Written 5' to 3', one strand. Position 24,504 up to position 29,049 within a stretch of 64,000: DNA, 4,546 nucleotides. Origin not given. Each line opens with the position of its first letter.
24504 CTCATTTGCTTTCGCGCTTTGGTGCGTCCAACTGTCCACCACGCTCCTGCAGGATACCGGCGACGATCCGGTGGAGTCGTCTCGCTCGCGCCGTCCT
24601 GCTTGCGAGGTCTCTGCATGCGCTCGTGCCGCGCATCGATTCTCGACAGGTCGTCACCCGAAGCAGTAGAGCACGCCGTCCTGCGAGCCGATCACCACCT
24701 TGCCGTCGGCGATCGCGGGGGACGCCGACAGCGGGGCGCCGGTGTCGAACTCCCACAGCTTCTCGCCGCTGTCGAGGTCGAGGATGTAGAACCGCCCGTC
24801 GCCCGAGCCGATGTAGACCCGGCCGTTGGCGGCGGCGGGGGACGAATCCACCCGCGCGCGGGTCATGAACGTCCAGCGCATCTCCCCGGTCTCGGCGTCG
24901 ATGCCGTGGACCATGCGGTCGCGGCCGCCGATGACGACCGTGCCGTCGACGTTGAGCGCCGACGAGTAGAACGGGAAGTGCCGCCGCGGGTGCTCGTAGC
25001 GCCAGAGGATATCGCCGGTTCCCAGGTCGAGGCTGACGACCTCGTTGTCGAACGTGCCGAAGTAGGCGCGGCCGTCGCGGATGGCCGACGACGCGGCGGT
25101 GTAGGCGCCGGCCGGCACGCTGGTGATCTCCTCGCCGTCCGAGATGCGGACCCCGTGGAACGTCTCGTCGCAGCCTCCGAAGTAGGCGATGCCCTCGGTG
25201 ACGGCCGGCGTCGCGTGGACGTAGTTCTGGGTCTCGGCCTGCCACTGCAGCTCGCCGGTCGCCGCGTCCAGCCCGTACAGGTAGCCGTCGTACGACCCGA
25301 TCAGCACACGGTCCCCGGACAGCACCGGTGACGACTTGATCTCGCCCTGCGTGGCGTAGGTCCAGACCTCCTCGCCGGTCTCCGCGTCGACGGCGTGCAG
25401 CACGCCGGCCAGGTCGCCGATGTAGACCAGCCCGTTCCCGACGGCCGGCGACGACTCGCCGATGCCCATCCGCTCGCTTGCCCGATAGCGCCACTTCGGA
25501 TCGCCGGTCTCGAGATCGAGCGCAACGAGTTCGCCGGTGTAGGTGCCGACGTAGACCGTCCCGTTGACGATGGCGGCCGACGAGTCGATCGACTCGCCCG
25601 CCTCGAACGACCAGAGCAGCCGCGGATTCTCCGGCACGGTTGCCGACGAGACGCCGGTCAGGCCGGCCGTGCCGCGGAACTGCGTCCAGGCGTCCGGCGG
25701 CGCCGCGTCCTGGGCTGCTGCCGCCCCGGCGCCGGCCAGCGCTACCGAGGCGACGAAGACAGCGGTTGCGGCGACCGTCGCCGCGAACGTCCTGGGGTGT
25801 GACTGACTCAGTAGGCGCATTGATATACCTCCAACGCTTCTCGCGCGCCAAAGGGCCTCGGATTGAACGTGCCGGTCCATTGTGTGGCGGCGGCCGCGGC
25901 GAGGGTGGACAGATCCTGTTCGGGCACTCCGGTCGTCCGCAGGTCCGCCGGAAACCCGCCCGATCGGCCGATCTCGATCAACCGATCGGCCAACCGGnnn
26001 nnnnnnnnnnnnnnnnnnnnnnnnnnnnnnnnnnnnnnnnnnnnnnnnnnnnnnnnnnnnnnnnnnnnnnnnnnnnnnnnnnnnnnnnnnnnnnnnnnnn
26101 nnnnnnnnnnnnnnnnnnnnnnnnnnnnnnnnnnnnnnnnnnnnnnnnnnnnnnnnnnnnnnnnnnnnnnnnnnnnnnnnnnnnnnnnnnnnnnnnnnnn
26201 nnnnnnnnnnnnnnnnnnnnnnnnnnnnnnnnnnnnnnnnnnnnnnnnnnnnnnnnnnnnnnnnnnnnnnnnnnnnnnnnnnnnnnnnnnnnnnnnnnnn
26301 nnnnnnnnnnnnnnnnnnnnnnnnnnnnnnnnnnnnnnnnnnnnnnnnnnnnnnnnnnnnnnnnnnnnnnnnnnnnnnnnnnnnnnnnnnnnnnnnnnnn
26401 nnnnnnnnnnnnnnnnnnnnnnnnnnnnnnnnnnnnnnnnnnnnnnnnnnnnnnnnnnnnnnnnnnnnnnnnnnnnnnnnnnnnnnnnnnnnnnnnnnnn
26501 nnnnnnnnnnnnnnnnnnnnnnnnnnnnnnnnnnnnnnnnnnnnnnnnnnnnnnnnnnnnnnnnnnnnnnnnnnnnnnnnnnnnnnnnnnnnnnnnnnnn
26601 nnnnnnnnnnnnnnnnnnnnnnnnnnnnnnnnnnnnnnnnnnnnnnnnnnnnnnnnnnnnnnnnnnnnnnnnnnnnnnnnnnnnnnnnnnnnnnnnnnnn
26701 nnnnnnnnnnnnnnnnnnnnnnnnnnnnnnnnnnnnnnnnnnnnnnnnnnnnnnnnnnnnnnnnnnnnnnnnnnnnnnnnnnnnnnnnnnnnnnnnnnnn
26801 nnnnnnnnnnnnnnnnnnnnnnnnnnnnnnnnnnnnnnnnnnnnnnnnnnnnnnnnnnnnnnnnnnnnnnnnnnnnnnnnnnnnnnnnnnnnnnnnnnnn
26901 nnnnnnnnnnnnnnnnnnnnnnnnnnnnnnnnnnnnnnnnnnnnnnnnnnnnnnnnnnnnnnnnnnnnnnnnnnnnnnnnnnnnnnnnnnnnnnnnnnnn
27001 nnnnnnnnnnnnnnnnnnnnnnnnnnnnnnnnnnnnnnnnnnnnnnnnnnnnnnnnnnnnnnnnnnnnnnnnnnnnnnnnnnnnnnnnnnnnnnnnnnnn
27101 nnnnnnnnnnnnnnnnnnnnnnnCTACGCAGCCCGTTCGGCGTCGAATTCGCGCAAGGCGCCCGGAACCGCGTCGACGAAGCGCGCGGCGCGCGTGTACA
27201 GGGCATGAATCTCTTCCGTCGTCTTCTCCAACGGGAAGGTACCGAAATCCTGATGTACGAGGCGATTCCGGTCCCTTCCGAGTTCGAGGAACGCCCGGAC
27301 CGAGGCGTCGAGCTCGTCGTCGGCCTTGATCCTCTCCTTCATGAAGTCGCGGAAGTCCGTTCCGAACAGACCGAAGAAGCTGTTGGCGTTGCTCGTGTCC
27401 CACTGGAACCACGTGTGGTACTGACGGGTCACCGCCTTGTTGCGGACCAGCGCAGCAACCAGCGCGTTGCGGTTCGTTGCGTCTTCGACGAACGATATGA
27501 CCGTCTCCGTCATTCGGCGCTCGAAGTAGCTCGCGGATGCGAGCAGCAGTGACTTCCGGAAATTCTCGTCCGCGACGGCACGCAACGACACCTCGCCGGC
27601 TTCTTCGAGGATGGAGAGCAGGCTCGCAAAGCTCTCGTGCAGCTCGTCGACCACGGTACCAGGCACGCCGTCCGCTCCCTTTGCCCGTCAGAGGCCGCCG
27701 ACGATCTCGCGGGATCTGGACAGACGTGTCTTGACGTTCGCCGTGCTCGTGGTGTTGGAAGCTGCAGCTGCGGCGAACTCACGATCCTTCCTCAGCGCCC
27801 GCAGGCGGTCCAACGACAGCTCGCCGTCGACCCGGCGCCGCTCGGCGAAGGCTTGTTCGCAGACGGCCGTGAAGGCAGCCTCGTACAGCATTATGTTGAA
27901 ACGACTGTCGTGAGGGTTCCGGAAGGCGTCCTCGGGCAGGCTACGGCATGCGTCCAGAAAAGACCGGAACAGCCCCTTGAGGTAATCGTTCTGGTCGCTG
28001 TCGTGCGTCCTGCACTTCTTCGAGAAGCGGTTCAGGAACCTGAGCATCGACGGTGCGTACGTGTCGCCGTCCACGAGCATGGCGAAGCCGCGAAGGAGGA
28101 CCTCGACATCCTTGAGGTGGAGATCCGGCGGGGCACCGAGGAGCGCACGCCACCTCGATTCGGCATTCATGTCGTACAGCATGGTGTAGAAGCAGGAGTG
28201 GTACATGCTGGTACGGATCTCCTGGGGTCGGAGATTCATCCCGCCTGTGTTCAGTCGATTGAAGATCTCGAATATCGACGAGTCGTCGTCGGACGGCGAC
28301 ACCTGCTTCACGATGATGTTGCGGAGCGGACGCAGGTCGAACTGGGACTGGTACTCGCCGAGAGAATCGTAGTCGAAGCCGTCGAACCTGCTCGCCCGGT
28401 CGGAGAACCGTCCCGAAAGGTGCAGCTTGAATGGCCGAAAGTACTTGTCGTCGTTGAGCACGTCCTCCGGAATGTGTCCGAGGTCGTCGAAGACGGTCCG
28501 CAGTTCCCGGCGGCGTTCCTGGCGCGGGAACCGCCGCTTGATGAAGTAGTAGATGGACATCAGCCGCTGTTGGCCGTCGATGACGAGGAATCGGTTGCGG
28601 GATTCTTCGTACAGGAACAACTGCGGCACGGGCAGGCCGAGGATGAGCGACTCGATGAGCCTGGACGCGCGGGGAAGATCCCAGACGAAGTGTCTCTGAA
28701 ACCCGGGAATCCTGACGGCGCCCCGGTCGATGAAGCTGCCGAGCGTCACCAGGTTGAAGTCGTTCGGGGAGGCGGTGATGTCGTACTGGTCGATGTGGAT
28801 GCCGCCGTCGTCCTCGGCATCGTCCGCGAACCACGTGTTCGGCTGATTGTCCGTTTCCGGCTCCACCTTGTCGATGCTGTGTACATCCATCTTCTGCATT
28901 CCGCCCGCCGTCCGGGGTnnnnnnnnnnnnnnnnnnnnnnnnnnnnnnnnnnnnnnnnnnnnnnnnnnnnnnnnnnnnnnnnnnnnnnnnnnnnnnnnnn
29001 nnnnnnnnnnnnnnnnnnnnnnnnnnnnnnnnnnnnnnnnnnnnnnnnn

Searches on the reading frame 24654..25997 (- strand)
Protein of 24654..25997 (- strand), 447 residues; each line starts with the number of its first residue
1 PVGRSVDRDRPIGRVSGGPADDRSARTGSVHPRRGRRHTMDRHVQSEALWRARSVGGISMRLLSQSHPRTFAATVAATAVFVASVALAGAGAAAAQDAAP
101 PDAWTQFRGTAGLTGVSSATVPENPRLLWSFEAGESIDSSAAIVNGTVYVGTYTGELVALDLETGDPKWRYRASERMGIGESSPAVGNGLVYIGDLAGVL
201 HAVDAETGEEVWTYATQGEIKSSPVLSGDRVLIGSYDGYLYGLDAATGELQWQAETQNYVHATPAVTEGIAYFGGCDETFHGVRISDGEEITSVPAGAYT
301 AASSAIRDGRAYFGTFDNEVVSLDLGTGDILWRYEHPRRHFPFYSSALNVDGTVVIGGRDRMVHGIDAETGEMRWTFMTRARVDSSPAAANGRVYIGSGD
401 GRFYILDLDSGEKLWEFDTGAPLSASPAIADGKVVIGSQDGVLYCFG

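Call 24: search_protein_families(library=pfam, proteins=[window:24654-25997:-], max_evalue=0.001)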
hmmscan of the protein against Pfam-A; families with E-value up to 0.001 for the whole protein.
window:24654-25997:- (447 aa): 6 families
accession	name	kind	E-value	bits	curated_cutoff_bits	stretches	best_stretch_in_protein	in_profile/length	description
PF13570.13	Beta-prop_ACSF4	-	3.9e-72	243.9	133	4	183-366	8-200/329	Beta-alanine-activating enzyme, beta-propeller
PF13360.13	PQQ_2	-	1.3e-58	198.8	27.6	4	182-306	27-158/233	Outer membrane protein assembly factor BamB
PF01011.28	PQQ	-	1.3e-23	84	26.7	0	137-174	49-86/595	Glucose/ethanol/alcohol dehydrogenase, beta-propeller domain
PF25293.1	Beta-prop_EMC1_N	-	5.3e-08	33.3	34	0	311-417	34-145/219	EMC1 N-terminal beta-propeller domain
PF25292.1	Beta-prop_CGLA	-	3.6e-07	30.4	26.8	0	229-303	45-121/316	Lambda-carrageenase beta-propeller domain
PF23414.1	Beta-prop_EML_2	-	0.00022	21.1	90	0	354-446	13-108/266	Echinoderm microtubule-associated protein second beta-propeller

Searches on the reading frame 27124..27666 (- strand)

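Call 24: search_protein_families(library=pfam, proteins=[window:27124-27666:-], max_evalue=0.001)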
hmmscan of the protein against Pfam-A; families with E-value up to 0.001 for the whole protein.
window:27124-27666:- (180 aa): 1 family
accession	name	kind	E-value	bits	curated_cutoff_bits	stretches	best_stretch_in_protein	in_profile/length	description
PF18735.6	HEPN_RiboL-PSP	-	4.3e-16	59.8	28.4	1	11-168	5-186/191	RiboL-PSP-HEPN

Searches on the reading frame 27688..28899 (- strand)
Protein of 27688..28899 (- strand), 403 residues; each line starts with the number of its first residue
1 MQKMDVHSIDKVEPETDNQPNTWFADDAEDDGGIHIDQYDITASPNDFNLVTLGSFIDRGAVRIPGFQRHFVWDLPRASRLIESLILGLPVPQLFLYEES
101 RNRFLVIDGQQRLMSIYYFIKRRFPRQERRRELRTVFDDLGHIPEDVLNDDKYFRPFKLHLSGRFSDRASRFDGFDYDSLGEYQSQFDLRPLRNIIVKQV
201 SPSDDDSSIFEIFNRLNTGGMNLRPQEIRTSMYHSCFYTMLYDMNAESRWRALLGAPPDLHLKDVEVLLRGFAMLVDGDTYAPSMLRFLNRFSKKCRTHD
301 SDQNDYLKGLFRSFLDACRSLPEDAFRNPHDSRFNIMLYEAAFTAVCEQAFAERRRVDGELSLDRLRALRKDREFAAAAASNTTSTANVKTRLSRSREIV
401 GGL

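Call 24: search_protein_families(library=pfam, proteins=[window:27688-28899:-], max_evalue=0.001)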
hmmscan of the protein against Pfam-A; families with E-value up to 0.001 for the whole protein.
window:27688-28899:- (403 aa): 1 family
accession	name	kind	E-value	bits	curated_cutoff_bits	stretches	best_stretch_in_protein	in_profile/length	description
PF03235.19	GmrSD_N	-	5.8e-29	102.1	33.2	1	58-233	9-198/199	GmrSD restriction endonuclease, N-terminal domain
